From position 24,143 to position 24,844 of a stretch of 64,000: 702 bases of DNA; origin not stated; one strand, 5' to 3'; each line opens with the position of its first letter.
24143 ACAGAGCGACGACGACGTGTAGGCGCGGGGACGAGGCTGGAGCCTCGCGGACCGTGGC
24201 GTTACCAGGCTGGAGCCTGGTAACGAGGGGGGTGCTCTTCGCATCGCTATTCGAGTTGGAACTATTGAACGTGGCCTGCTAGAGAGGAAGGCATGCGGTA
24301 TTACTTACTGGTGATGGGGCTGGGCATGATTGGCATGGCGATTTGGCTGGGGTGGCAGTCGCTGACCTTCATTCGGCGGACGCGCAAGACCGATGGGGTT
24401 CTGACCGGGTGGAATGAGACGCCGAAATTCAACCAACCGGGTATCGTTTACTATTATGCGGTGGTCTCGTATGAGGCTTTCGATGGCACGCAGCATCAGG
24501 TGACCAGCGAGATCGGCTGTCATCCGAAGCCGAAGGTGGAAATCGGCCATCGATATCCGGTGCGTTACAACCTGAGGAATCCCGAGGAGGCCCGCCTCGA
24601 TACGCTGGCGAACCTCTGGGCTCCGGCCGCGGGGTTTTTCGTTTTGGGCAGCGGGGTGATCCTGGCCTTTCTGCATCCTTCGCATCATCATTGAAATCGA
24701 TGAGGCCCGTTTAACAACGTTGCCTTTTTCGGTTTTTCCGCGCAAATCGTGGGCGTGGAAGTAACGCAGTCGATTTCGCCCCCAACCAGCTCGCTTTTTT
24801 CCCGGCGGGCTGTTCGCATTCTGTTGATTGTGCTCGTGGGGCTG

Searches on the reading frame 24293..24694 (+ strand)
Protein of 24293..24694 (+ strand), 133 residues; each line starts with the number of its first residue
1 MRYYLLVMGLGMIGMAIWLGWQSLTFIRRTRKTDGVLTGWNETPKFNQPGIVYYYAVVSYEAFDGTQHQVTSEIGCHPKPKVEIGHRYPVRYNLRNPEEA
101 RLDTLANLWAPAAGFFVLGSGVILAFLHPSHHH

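Call 7: search_protein_families(library=pfam, proteins=[window:24293-24694:+], max_evalue=0.01)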
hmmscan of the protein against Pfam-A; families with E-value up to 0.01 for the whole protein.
window:24293-24694:+ (133 aa): 1 family
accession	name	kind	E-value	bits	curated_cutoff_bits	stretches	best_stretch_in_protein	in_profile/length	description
PF12158.14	DUF3592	-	2.8e-05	25.1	25.3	1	52-104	21-81/84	Domain of unknown function (DUF3592)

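Call 19: find_encoding_contigs(protein=window:24293-24694:+, flank=10000, max_places=10)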
Protein window:24293-24694:+ (133 aa): no gene with exactly this product is on record in the collection.

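Call 69: search_protein_families(library=padloc, proteins=[window:24293-24694:+], max_evalue=0.01)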
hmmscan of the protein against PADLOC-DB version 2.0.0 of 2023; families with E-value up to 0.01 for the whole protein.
window:24293-24694:+ (133 aa): 0 families

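Call 70: search_protein_families(library=ncbifam, proteins=[window:24293-24694:+], max_evalue=0.01)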
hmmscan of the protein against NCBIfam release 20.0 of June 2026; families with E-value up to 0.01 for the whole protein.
window:24293-24694:+ (133 aa): 0 families
